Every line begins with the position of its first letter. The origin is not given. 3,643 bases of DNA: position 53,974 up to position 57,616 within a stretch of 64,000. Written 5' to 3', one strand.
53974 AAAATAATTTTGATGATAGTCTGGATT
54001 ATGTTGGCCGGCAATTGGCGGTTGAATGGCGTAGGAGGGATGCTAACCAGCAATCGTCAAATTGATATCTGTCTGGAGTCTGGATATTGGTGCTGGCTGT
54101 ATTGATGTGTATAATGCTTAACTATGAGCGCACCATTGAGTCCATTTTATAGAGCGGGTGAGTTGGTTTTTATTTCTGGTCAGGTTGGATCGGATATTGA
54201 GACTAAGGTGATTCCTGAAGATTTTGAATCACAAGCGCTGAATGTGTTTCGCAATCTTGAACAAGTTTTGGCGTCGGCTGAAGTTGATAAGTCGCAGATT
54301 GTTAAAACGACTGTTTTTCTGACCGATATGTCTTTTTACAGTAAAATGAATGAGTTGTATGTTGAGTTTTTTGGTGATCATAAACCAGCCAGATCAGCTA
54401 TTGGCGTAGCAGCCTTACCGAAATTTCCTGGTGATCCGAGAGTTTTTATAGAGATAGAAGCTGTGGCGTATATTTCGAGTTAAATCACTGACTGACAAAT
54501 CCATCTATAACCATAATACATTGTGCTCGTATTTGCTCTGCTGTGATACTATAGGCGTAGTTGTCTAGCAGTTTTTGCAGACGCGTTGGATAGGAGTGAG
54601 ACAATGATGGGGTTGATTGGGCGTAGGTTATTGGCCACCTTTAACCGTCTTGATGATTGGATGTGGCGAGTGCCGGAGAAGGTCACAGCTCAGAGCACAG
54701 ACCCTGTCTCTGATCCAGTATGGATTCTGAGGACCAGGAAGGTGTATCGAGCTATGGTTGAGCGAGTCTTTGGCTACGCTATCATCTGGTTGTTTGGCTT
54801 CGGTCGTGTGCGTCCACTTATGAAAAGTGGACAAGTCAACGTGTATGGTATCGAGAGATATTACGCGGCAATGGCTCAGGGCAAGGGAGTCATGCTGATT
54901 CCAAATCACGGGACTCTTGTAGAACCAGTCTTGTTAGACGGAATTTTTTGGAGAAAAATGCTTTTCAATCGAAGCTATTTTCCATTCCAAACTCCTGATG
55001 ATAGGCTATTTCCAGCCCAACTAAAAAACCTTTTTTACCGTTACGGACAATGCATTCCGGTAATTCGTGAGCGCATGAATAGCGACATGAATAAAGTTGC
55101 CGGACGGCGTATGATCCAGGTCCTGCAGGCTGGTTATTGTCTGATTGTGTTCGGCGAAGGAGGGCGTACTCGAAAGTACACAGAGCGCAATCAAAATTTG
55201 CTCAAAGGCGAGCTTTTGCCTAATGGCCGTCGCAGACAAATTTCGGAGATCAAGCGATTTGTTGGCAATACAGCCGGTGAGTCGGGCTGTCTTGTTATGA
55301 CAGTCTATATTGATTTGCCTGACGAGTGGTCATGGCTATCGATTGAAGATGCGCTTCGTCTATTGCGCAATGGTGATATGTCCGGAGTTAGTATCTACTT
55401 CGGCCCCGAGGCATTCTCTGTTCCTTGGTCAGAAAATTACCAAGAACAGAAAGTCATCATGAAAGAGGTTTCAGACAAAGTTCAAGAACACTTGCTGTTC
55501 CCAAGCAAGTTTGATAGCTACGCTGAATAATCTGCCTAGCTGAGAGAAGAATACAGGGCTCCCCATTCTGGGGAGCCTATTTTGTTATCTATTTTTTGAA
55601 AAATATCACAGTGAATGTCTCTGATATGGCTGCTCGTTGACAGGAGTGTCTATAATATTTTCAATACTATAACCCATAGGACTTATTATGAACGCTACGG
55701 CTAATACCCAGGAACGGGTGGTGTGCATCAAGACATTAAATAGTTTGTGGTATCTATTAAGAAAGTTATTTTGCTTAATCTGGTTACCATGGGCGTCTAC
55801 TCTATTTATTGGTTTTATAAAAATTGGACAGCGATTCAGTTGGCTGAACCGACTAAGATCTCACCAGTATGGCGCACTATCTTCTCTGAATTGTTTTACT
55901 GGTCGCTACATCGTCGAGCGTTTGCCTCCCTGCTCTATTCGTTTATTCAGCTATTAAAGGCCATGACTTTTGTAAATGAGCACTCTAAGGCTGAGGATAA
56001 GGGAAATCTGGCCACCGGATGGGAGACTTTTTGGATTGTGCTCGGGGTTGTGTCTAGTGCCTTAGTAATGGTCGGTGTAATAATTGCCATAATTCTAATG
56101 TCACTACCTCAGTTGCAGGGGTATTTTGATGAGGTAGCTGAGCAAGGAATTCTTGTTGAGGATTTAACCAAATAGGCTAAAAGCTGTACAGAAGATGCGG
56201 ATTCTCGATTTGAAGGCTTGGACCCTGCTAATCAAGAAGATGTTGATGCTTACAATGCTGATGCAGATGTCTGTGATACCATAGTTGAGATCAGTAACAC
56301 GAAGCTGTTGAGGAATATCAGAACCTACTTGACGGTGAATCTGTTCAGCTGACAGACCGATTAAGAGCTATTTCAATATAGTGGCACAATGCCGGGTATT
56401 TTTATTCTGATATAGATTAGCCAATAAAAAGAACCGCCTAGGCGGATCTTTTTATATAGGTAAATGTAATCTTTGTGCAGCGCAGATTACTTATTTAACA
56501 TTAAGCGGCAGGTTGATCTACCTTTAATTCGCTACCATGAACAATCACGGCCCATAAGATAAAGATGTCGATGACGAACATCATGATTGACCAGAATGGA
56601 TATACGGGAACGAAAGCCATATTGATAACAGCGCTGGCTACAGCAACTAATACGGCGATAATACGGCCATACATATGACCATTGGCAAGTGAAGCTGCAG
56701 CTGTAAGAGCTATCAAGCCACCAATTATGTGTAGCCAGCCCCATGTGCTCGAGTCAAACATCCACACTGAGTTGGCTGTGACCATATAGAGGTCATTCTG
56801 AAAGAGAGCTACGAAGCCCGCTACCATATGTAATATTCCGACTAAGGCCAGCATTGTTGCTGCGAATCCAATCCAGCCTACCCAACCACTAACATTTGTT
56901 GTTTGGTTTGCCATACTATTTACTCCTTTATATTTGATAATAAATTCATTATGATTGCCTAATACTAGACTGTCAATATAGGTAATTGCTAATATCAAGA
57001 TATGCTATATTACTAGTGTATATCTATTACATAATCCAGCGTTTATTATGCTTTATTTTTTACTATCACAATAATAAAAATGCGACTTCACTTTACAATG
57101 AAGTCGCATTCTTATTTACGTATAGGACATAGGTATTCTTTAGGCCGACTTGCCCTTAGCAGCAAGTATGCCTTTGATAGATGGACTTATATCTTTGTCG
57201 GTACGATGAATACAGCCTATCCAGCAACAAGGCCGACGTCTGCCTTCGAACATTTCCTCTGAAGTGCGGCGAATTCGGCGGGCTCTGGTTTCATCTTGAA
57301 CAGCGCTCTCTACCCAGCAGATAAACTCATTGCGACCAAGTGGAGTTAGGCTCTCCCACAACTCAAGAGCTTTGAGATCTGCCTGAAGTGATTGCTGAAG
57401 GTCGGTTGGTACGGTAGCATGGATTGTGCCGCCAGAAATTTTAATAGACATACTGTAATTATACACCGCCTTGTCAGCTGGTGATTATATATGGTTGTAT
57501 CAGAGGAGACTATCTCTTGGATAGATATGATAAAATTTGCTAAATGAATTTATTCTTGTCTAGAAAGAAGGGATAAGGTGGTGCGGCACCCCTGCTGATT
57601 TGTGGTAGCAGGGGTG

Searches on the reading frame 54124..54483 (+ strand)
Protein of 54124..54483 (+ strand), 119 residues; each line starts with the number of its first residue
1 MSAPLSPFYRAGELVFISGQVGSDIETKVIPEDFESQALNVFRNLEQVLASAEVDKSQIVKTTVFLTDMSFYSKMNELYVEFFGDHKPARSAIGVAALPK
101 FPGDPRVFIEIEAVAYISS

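Call 10: search_protein_families(library=pfam, proteins=[window:54124-54483:+], max_evalue=0.01)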
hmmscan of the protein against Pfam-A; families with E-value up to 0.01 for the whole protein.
window:54124-54483:+ (119 aa): 1 family
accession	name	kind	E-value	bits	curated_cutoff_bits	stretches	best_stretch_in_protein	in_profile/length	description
PF01042.26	Ribonuc_L-PSP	-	3.5e-30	104.9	27.3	1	3-116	9-120/121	Endoribonuclease L-PSP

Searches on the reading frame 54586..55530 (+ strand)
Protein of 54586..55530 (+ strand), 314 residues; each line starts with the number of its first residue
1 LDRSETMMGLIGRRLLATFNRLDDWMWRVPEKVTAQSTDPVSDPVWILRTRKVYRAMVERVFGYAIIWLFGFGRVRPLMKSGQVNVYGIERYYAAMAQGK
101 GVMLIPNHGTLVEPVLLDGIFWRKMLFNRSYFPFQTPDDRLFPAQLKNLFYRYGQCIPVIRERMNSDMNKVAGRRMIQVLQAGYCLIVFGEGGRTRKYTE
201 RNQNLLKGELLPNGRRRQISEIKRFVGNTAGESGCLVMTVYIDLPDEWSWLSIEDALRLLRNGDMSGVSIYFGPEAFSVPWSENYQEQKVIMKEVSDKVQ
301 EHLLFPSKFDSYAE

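Call 10: search_protein_families(library=pfam, proteins=[window:54586-55530:+], max_evalue=0.01)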
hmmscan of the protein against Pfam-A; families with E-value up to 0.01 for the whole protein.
window:54586-55530:+ (314 aa): 1 family
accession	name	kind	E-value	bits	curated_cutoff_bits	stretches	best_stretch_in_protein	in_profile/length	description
PF01553.26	Acyltransferase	-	1.1e-07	32.2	23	1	84-242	2-131/132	Acyltransferase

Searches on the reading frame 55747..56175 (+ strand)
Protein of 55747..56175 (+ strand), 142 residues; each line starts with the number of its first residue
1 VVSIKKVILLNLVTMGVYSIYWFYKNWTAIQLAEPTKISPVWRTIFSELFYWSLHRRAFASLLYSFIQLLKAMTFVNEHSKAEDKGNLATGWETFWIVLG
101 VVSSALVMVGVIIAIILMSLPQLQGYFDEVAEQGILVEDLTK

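Call 10: search_protein_families(library=pfam, proteins=[window:55747-56175:+], max_evalue=0.01)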
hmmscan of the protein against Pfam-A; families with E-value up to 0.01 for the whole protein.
window:55747-56175:+ (142 aa): 1 family
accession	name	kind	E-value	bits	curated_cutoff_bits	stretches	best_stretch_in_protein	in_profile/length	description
PF14018.11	DUF4234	-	1.3e-05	25.7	25.3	1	3-38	2-36/70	Domain of unknown function (DUF4234)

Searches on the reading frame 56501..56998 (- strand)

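Call 11: search_protein_families(library=pfam, proteins=[window:56501-56998:-], max_evalue=0.01)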
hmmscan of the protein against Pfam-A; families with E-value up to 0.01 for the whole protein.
window:56501-56998:- (165 aa): 1 family
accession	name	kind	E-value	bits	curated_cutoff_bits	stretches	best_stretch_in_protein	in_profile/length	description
PF23636.1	DUF7144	-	1.9e-31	109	27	1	42-155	1-114/115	Domain of unknown function (DUF7144)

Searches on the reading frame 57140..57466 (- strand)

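Call 11: search_protein_families(library=pfam, proteins=[window:57140-57466:-], max_evalue=0.01)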
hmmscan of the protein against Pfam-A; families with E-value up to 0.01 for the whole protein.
window:57140-57466:- (108 aa): 1 family
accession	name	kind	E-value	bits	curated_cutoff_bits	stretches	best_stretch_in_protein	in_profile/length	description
PF13376.11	OmdA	-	1.7e-17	63.5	25.6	1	17-74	2-59/60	Bacteriocin-protection, YdeI or OmpD-Associated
